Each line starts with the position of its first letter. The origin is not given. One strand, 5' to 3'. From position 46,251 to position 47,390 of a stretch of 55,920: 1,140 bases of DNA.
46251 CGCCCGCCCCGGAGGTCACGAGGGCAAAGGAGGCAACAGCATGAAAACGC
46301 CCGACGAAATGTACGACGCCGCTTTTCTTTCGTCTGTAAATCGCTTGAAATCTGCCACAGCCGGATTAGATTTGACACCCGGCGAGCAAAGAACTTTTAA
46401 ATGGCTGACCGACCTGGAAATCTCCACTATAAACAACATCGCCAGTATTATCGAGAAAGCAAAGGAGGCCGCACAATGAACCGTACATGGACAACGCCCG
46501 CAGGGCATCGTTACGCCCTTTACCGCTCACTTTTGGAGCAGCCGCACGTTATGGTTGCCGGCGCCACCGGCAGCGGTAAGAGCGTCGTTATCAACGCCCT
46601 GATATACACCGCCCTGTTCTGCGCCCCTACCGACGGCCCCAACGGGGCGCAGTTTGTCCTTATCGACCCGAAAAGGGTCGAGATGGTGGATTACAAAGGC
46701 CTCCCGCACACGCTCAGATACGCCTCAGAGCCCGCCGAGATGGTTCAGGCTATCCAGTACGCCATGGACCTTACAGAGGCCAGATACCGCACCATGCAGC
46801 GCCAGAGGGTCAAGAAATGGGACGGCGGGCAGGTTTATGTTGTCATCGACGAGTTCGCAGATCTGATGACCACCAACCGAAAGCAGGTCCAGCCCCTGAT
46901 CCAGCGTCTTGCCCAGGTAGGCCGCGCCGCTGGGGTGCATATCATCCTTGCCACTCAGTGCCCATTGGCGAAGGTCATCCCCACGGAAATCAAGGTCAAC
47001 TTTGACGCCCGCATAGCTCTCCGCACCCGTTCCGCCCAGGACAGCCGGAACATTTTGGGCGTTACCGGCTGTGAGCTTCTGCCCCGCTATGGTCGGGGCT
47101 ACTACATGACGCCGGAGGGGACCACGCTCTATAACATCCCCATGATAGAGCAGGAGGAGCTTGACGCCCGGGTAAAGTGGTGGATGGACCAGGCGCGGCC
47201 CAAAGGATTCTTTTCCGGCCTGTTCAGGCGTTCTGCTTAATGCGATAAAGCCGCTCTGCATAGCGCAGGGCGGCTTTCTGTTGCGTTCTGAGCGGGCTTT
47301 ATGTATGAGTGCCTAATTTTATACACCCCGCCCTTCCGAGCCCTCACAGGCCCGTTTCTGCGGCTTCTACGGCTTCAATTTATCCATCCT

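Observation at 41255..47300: Self-regulated conjugative-element-like module wedged between terS and terL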

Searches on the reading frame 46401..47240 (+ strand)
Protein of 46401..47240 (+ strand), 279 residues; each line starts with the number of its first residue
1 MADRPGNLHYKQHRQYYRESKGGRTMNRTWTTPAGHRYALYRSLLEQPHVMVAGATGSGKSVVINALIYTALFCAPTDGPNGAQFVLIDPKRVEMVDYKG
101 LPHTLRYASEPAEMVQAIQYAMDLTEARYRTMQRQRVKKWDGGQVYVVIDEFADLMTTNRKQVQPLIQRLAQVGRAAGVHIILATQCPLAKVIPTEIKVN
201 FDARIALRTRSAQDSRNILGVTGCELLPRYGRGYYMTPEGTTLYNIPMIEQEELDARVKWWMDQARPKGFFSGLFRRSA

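Call 3: search_protein_families(library=pfam, proteins=[window:46401-47240:+], max_evalue=0.1)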
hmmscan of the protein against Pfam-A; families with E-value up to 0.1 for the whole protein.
window:46401-47240:+ (279 aa): 21 families
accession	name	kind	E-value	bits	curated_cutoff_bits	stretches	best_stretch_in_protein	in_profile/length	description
PF01580.24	FtsK_SpoIIIE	-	2.2e-33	116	24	2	39-142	30-133/221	FtsK/SpoIIIE family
PF20703.3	nSTAND1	-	1.3e-08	35.4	27.1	1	40-184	26-158/379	Novel STAND NTPase 1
PF12846.13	AAA_10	-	1e-06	28.5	27.5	1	47-99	21-65/362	AAA-like domain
PF25199.1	nSTAND_NTPase5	-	5.2e-05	23.6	34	0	47-72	41-66/145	Novel STAND NTPase 5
PF00270.35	DEAD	-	0.00018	21.7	26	1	42-92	9-55/167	DEAD/DEAH box helicase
PF13401.12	AAA_22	-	0.00023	21.9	27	1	47-189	5-126/130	AAA domain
PF10412.15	TrwB_AAD_bind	-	0.00031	20.2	20.5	1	45-70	13-38/387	Type IV secretion-system coupling protein DNA-binding domain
PF01926.29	MMR_HSR1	-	0.0012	19.4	21.9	1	49-174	1-100/113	50S ribosome-binding GTPase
PF13481.12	AAA_25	-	0.0013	18.8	27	1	45-184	31-187/195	AAA domain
PF13191.12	AAA_16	-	0.0023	18.9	32.6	1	47-69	24-46/167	AAA ATPase domain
PF00437.27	T2SSE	-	0.0049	16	24.9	1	40-68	133-163/370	Type II/IV secretion system protein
PF13245.12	AAA_19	-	0.0056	17.3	25.1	1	42-159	6-106/134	AAA domain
PF01935.23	DUF87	-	0.016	15.8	23.2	1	48-91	24-61/220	Helicase HerA, central domain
PF09848.15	SLFN-g3_helicase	-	0.016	15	24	1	50-159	4-94/354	Schlafen group 3, DNA/RNA helicase domain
PF13555.12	AAA_29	-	0.017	15.3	27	1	49-69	24-44/61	P-loop containing region of AAA domain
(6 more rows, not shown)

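Call 4: search_protein_families(library=phrogs, proteins=[window:46401-47240:+], max_evalue=0.01)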
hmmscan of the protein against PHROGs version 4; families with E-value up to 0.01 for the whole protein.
window:46401-47240:+ (279 aa): 7 families
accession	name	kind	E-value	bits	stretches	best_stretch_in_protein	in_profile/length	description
phrog_1358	-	moron, auxiliary metabolic gene and host takeover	6.2e-61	207.2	1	13-267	564-832/1382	FtsK/SpoIIIE-like protein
phrog_3551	-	moron, auxiliary metabolic gene and host takeover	5.8e-37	128.1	1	40-222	429-616/758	FtsK/SpoIIIE-like protein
phrog_2666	-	head and packaging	5.3e-14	52.8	1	46-224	320-499/555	terminase large subunit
phrog_7035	-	unknown function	3.2e-09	36.7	1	45-91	209-250/969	-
phrog_17074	-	unknown function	0.0003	20.5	1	145-227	311-401/621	-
phrog_243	-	DNA, RNA and nucleotide metabolism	0.0019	18.2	0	134-186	133-190/273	DnaB-like replicative helicase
phrog_24831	-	unknown function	0.0019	17.9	1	49-214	294-451/700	-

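Call 28: search_protein_families(library=padloc, proteins=[window:46401-47240:+], max_evalue=0.01)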
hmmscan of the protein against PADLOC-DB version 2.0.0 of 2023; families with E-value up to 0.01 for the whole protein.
window:46401-47240:+ (279 aa): 9 families
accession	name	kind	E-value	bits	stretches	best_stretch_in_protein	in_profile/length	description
PDLC02806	SspH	-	5.5e-32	108.3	1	46-235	1536-1735/1766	SspH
PDLC04140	mad8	-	1.4e-25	88.5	1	46-239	26-290/314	mads_8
PDLC02804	SspH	-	2e-22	76.6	1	42-252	1328-1552/1561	SspH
PDLC01055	HerA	-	3.7e-05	20.7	0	144-188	416-464/532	Type III coevolved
PDLC04105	HerA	-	0.00046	16.9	1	47-72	166-191/576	-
PDLC04102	HerA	-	0.00075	15.9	1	49-89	177-217/654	-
PDLC04098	HerA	-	0.0019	14.8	1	49-91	176-221/686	-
PDLC02188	HerA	-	0.0021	15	0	164-214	452-500/578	-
PDLC04106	HerA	-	0.0034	14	0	41-83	170-211/667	-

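Call 44: search_solved_structures(query=window:46476-47240:+, max_evalue=0.001)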
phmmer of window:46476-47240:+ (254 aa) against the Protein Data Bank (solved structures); distinct sequences matched with E-value up to 0.001: 12.
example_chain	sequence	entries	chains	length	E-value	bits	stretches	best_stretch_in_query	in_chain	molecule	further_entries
2ius_A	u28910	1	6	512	8.3e-38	133.6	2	119-243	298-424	DNA TRANSLOCASE FTSK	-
2iuu_A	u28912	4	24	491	1.8e-36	129.2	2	120-218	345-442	DNA TRANSLOCASE FTSK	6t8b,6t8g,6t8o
2iut_A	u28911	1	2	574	2.5e-36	128.8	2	120-218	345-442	DNA TRANSLOCASE FTSK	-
4nh0_A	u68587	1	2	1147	1.2e-27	100.3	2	23-210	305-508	Cell divisionFtsK/SpoIIIE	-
7b9f_C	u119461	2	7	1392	1.1e-16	64.5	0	22-210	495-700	EccC5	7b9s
7np7_C1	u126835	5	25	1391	2.6e-16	63.2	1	22-211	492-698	ESX-5 secretion system protein EccC5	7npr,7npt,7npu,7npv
9qks_G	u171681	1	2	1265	1.4e-13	54.3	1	21-212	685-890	ESX secretion system protein YukB,Green fluorescent protein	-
4n1a_A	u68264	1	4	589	1.3e-12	51.1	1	16-217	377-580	Cell divisionFtsK/SpoIIIE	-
6o1w_A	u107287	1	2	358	1.1e-10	44.8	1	19-208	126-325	DNA translocase coupling protein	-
6o1x_A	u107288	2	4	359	1.1e-10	44.8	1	19-208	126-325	DNA translocase coupling protein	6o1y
6o1z_A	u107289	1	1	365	1.2e-10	44.7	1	19-208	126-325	DNA translocase coupling protein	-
6jd5_A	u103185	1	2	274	2.8e-05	27.1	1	18-184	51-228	ESX conserved component EccC2. ESX-2 type VII secretion system protein. Possible membrane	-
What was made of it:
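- On ICE / IME: PDB FtsK 8e-38 against TcpA 1e-10 (call 44).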

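Call 49: find_homologous_proteins(query=window:46476-47240:+, max_evalue=1e-10)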
Query window:46476-47240:+ (254 aa): 3872 proteins with E <= 1e-10 among 4175 candidates; the best 120 are listed.
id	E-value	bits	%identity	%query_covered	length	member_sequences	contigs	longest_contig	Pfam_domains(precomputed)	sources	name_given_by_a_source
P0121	3.3e-168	575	100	100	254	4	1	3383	PF12846.14,PF20703.4,PF01580.25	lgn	-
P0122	1.5e-147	508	87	100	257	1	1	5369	PF12846.14,PF20703.4,PF01580.25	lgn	-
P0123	1.1e-141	489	85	100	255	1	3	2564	PF13401.13,PF20703.4,PF01580.25,PF25199.2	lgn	-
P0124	1.1e-140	485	85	98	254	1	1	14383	PF12846.14,PF20703.4,PF01580.25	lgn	-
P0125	7.3e-139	479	84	100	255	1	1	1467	PF13401.13,PF20703.4,PF01580.25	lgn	-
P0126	1.0e-134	466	83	100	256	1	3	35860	PF13401.13,PF20703.4,PF01580.25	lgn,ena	-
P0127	1.3e-133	462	80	98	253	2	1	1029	PF12846.14,PF20703.4,PF01580.25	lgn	-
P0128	1.9e-133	462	80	100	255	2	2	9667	PF20703.4,PF01580.25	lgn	-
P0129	5.4e-133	460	80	98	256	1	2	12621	PF13401.13,PF20703.4,PF01580.25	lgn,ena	-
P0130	7.8e-133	460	80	98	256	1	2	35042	PF13401.13,PF20703.4,PF01580.25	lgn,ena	-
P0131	1.7e-132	459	79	100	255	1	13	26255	PF20703.4,PF01580.25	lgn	-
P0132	1.9e-132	458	80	98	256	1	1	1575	PF13401.13,PF20703.4,PF01580.25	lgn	-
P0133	2.0e-132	458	82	98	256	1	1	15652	PF13401.13,PF20703.4,PF01580.25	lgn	-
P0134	2.8e-132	458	82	98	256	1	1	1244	PF12846.14,PF20703.4,PF01580.25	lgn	-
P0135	7.2e-130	450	79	100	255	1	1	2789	PF13401.13,PF20703.4,PF01580.25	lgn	-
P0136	1.2e-129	449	79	100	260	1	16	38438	PF20703.4,PF01580.25,PF25199.2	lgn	-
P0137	1.2e-129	449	80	97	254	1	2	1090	PF12846.14,PF20703.4,PF01580.25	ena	-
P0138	2.5e-128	445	78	98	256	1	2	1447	PF20703.4,PF01580.25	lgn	-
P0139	6.5e-128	444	78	98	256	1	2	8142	PF12846.14,PF20703.4,PF01580.25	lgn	-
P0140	2.0e-127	442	80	98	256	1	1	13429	PF20703.4,PF01580.25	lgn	-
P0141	2.0e-127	442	78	98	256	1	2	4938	PF20703.4,PF01580.25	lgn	-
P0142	2.8e-127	441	78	98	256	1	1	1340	PF20703.4,PF01580.25,PF25199.2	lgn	-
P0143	2.3e-126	438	78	98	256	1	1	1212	PF20703.4,PF01580.25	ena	-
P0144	2.3e-126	438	78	98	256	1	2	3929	PF20703.4,PF01580.25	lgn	-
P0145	2.9e-126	438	76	100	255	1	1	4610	PF13401.13,PF20703.4,PF01580.25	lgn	-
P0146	6.3e-126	437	77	98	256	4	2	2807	PF20703.4,PF01580.25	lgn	-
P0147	2.4e-125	435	75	99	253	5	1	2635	PF20703.4,PF01580.25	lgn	-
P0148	6.3e-125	434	76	98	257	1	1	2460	PF20703.4,PF01580.25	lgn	-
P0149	8.4e-125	433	76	98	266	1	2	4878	PF20703.4,PF01580.25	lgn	-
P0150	1.0e-123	430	77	98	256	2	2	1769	PF13401.13,PF12846.14,PF20703.4,PF01580.25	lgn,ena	-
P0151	8.9e-122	423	72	100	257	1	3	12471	PF13401.13,PF12846.14,PF20703.4,PF01580.25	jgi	-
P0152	1.9e-121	422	73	99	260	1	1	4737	PF13401.13,PF12846.14,PF20703.4,PF01580.25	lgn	-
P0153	5.5e-121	421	73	100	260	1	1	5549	PF12846.14,PF20703.4,PF01580.25,PF13481.13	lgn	-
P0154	1.3e-120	420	75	98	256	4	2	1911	PF20703.4,PF01580.25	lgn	-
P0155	5.0e-120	418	85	86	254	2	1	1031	PF20703.4,PF01580.25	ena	-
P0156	5.1e-120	418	71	99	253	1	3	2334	PF13401.13,PF20703.4,PF01580.25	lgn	-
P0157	2.4e-119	415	72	95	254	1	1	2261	PF12846.14,PF20703.4,PF01580.25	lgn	-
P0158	5.4e-119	414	72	100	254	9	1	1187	PF20703.4,PF01580.25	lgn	-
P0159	1.0e-118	413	73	98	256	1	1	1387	PF13401.13,PF12846.14,PF20703.4,PF01580.25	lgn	-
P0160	2.7e-118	412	73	98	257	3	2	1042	PF13401.13,PF20703.4,PF01580.25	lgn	-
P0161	1.1e-117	410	73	100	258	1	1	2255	PF12846.14,PF20703.4,PF01580.25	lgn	-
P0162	1.5e-117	410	69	99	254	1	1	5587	PF12846.14,PF20703.4,PF01580.25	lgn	-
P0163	1.5e-117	410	73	99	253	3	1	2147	PF12846.14,PF20703.4,PF01580.25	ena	-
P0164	1.6e-117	410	71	98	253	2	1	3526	PF20703.4,PF01580.25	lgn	-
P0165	5.0e-117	408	69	99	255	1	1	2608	PF12846.14,PF20703.4,PF01580.25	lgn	-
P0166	5.7e-117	408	72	100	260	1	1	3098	PF13401.13,PF20703.4,PF01580.25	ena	-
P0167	3.1e-116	405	70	98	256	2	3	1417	PF13401.13,PF20703.4,PF01580.25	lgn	-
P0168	3.3e-116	405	70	98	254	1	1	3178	PF20703.4,PF01580.25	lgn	-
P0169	3.9e-116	405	71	99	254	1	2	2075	PF20703.4,PF01580.25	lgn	-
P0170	4.6e-116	405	71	98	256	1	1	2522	PF12846.14,PF20703.4,PF01580.25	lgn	-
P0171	5.9e-116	404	71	99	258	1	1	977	PF13401.13,PF12846.14,PF20703.4,PF01580.25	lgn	-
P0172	4.8e-115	401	71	98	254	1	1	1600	PF12846.14,PF20703.4,PF01580.25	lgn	-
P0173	6.8e-115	401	70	99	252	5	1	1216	PF20703.4,PF01580.25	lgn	-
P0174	7.6e-115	401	71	100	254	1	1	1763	PF13401.13,PF12846.14,PF20703.4,PF01580.25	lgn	-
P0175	8.2e-115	401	69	99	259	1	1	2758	PF20703.4,PF01580.25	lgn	-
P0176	8.4e-115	401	69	99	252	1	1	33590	PF12846.14,PF20703.4,PF01580.25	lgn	-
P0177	2.1e-114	399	71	98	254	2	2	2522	PF20703.4,PF01580.25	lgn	-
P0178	2.4e-114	399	71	98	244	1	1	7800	PF12846.14,PF20703.4,PF01580.25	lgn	-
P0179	3.8e-114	398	69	99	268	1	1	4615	PF20703.4,PF01580.25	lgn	-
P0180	5.4e-114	398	69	98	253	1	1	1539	PF12846.14,PF20703.4,PF01580.25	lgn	-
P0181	1.5e-113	396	69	98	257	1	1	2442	PF20703.4,PF01580.25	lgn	-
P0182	4.6e-113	395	70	99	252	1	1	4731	PF20703.4,PF01580.25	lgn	-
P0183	6.1e-113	395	72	96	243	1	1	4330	PF12846.14,PF20703.4,PF01580.25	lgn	-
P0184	8.1e-113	394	72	96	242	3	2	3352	PF20703.4,PF01580.25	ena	-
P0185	9.4e-113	394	68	98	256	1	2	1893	PF13401.13,PF20703.4,PF01580.25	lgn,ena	-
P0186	1.2e-112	394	71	93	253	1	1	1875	PF12846.14,PF20703.4,PF01580.25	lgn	-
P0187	1.5e-112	393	68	99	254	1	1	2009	PF13401.13,PF12846.14,PF20703.4,PF01580.25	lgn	-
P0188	1.7e-112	393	72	96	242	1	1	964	PF20703.4,PF01580.25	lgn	-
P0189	2.0e-112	393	74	93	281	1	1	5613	PF13401.13,PF12846.14,PF20703.4,PF01580.25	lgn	-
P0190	2.2e-112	393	72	96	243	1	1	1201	PF12846.14,PF20703.4,PF01580.25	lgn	-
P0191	5.2e-112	391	71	96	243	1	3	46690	PF12846.14,PF20703.4,PF01580.25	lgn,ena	-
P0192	9.0e-112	391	69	99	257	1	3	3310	PF20703.4,PF01580.25,PF05621.18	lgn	-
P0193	1.3e-111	390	71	96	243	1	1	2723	PF12846.14,PF20703.4,PF01580.25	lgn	-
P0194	1.3e-111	390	71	96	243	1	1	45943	PF12846.14,PF20703.4,PF01580.25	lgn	-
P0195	1.4e-111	390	70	96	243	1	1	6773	PF12846.14,PF20703.4,PF01580.25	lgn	-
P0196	1.4e-111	390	71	96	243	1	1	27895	PF12846.14,PF20703.4,PF01580.25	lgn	-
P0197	1.4e-111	390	71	96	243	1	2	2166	PF12846.14,PF20703.4,PF01580.25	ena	-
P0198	1.9e-111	390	71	96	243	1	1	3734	PF12846.14,PF20703.4,PF01580.25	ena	-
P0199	2.0e-111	390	70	96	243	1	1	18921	PF12846.14,PF20703.4,PF01580.25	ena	-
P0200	2.0e-111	390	72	96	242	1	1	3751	PF20703.4,PF01580.25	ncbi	-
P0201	2.5e-111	389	71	96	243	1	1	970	PF20703.4,PF01580.25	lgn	-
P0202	2.5e-111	389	71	96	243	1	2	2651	PF12846.14,PF20703.4,PF01580.25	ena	-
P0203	2.6e-111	389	71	96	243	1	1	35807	PF20703.4,PF01580.25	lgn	-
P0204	3.5e-111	389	71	96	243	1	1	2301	PF12846.14,PF20703.4,PF01580.25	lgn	-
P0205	3.5e-111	389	71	96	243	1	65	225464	PF12846.14,PF20703.4,PF01580.25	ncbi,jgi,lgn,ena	jgi:S-DNA-T family DNA segregation ATPase FtsK/SpoIIIE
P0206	3.5e-111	389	75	88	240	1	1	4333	PF12846.14,PF20703.4,PF01580.25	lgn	-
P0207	3.5e-111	389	71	96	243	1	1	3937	PF20703.4,PF01580.25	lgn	-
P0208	3.8e-111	389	71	93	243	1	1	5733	PF20703.4,PF01580.25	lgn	-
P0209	4.2e-111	388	71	96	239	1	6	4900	PF12846.14,PF20703.4,PF01580.25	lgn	-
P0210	4.3e-111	388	71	96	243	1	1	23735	PF12846.14,PF20703.4,PF01580.25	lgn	-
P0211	4.8e-111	388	70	96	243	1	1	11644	PF20703.4,PF01580.25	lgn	-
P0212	4.8e-111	388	70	96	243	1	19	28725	PF12846.14,PF20703.4,PF01580.25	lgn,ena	-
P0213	4.8e-111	388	70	96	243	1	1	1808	PF12846.14,PF20703.4,PF01580.25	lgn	-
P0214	4.8e-111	388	71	96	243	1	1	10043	PF12846.14,PF20703.4,PF01580.25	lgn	-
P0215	4.8e-111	388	71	96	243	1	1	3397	PF12846.14,PF20703.4,PF01580.25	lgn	-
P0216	4.9e-111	388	71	96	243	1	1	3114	PF20703.4,PF01580.25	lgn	-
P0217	6.0e-111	388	70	96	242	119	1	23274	PF20703.4,PF01580.25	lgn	-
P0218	6.6e-111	388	71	96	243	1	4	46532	PF12846.14,PF20703.4,PF01580.25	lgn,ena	-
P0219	6.7e-111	388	71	96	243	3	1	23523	PF12846.14,PF20703.4,PF01580.25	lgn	-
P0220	6.7e-111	388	71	96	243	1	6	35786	PF12846.14,PF20703.4,PF01580.25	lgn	-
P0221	6.7e-111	388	70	96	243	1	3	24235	PF12846.14,PF20703.4,PF01580.25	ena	-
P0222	6.8e-111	388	70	96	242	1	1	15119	PF12846.14,PF20703.4,PF01580.25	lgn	-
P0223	7.0e-111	388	71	96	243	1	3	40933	PF12846.14,PF20703.4,PF01580.25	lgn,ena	-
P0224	7.1e-111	388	70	96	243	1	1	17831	PF12846.14,PF20703.4,PF01580.25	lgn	-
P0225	7.5e-111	388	70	96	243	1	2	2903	PF12846.14,PF20703.4,PF01580.25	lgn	-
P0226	8.5e-111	387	72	96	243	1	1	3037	PF20703.4,PF01580.25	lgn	-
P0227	9.0e-111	387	70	96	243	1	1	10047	PF12846.14,PF20703.4,PF01580.25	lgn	-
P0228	9.0e-111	387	70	96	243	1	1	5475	PF20703.4,PF01580.25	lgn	-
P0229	9.0e-111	387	70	96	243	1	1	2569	PF12846.14,PF01580.25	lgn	-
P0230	9.1e-111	387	70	96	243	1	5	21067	PF12846.14,PF20703.4,PF01580.25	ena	-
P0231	9.1e-111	387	70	96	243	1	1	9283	PF12846.14,PF20703.4,PF01580.25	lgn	-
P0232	9.1e-111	387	70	96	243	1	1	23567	PF12846.14,PF20703.4,PF01580.25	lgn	-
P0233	9.2e-111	387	71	96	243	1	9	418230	PF12846.14,PF20703.4,PF01580.25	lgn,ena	-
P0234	9.2e-111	387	71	96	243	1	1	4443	PF12846.14,PF20703.4,PF01580.25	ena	-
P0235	9.2e-111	387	71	96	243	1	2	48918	PF12846.14,PF20703.4,PF01580.25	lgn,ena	-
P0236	9.2e-111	387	71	96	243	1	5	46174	PF12846.14,PF20703.4,PF01580.25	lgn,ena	-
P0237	9.4e-111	387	71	96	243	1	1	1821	PF12846.14,PF20703.4,PF01580.25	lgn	-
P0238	9.6e-111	387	70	96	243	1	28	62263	PF12846.14,PF20703.4,PF01580.25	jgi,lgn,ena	jgi:S-DNA-T family DNA segregation ATPase FtsK/SpoIIIE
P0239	1.3e-110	387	70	96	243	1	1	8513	PF12846.14,PF20703.4,PF01580.25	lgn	-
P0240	1.3e-110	387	70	96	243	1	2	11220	PF12846.14,PF20703.4,PF01580.25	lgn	-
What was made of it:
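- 46476..47240 (+): mini-FtsK: 254 aa, RecA-like beta domain only. No TM anchor, no alpha domain, no gamma domain. More than 3,800 homologs of 243-260 aa (call 49).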

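Call 50: find_encoding_contigs(protein=P0205, flank=10000, max_places=4)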
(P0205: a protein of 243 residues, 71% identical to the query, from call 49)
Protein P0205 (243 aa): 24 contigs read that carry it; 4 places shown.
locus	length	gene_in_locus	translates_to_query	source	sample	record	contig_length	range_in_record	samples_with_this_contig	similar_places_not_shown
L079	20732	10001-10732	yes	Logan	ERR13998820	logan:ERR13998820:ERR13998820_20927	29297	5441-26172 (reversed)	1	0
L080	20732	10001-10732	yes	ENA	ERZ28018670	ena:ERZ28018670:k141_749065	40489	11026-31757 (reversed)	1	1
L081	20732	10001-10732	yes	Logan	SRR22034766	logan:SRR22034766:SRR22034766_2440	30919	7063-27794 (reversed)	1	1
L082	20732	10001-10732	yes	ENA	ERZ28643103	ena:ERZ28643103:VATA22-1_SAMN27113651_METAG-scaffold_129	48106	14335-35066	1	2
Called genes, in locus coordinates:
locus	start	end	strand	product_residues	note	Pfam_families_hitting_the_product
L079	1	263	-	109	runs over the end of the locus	PF16478:DUF5055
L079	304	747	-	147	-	PF16460:Phage_TTP_11 (weak)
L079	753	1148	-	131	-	-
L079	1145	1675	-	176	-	-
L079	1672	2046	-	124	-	-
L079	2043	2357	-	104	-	PF05135:Phage_connect_1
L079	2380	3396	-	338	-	PF17236:SU10_MCP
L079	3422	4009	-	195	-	-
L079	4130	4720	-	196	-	PF04233:Phage_Mu_F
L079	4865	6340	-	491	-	PF05133:SPP1_portal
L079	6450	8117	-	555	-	-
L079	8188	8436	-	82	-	-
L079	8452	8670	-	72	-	-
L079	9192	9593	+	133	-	-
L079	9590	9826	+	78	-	-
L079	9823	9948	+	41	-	-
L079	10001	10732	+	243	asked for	PF01580:FtsK_SpoIIIE, PF20703:nSTAND1 (weak), PF12846:AAA_10 (faint), PF01580:FtsK_SpoIIIE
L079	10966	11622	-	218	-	-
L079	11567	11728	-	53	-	-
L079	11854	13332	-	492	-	PF08706:D5_N, PF19263:DUF5906, PF03288:Pox_D5 (weak)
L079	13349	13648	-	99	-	-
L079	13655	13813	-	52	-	-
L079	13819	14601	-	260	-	PF08708:PriCT_1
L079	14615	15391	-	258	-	-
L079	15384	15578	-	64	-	-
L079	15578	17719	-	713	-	PF03477:ATP-cone, PF13597:NRDD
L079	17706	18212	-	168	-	PF13353:Fer4_12, PF04055:Radical_SAM (faint)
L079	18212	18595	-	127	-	PF03819:MazG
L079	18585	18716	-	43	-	-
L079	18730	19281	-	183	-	-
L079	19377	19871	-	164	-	-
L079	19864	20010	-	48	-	-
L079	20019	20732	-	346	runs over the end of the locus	PF09588:YqaJ (weak)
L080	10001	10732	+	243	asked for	PF01580:FtsK_SpoIIIE, PF20703:nSTAND1 (weak), PF12846:AAA_10 (faint), PF01580:FtsK_SpoIIIE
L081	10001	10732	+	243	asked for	PF01580:FtsK_SpoIIIE, PF20703:nSTAND1 (weak), PF12846:AAA_10 (faint), PF01580:FtsK_SpoIIIE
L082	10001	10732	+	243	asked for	PF01580:FtsK_SpoIIIE, PF20703:nSTAND1 (weak), PF12846:AAA_10 (faint), PF01580:FtsK_SpoIIIE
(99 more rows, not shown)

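Call 53: search_dna_similar(query=window:46476-47240:+, collection=phages, mode=protein, max_rows=25)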
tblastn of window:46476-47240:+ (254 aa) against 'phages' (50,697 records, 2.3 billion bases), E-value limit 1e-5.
Records with a match: 372; places in all: 372; records where one place covers at least 80% of the query: 88.
Best place of each record, by identity: <60% 372.
By first word of the organism name: Bacillus 239; Mycobacterium 52; Bacteriophage 31; Listeria 10; Staphylococcus 8; Geobacillus 6; Ralstonia 5; Enterococcus 4; Streptomyces 3; Ruminococcus 3; and 8 more.
By host as written in the record: - 44; Mycobacterium smegmatis mc2 155 43; Bacillus subtilis 29; Bacillus cereus 23; Bacillus megaterium 13; Bacillus pumilus BL8 11; Listeria monocytogenes 9; Bacillus subtilis BEST7003 8; and 94 more.
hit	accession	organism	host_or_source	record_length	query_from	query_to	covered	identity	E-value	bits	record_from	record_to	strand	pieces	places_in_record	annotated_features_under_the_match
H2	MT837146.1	Bacteriophage sp.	human fecal samples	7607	23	240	86%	39.4%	1e-36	142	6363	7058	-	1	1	record has no annotation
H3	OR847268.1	Listeria phage LM 4-11-1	Listeria monocytogenes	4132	14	217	80%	40.4%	1e-34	136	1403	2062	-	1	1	record has no annotation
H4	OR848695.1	Listeria phage LM 4-14-1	Listeria monocytogenes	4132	14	217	80%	40.4%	1e-34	136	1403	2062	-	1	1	record has no annotation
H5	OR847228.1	Listeria phage LM 4-11-1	Listeria monocytogenes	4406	14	217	80%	40.0%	4e-34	135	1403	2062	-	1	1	record has no annotation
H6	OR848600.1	Listeria phage LM 4-14-1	Listeria monocytogenes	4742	14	217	80%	40.0%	4e-34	135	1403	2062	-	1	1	record has no annotation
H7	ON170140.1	Ralstonia phage YO084_4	Ralstonia solanacearum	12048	19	250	91%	35.1%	4e-33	132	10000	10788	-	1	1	record has no annotation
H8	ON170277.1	Ralstonia phage YO164_2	Ralstonia solanacearum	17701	19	250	91%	35.1%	4e-33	132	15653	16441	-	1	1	record has no annotation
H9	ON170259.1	Ralstonia phage YO154_2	Ralstonia solanacearum R355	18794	19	250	91%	35.1%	4e-33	132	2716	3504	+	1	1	record has no annotation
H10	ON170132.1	Ralstonia phage YO079_2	Ralstonia solanacearum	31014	19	250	91%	35.1%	4e-33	132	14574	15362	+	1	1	record has no annotation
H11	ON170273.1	Ralstonia phage YO163_2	Ralstonia solanacearum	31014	19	250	91%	35.1%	4e-33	132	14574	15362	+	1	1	record has no annotation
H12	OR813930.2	Mycobacterium phage WXIN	Mycolicibacterium septicum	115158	21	210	75%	42.3%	2e-34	136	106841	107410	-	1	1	DNA translocase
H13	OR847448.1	Listeria phage LM 4-11-1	Listeria monocytogenes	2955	18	239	87%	36.1%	2e-32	130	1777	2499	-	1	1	record has no annotation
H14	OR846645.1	Enterococcus phage Efs 1-1-1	Enterococcus faecalis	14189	19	239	87%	36.3%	9e-32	128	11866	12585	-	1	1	record has no annotation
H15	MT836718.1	Bacteriophage sp.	human fecal samples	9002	14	217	80%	38.8%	9e-36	140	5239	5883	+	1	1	record has no annotation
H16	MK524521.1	Mycobacterium phage Schatzie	Mycobacterium smegmatis mc2 155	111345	18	211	76%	40.7%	2e-35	139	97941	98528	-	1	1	193: FtsK-like DNA translocase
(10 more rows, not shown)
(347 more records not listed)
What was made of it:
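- Closest known: FtsK-family modules of temperate Firmicute and actinobacterial phages. Same: tblastn finds 372 phage records, all below 60% identity (call 53).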
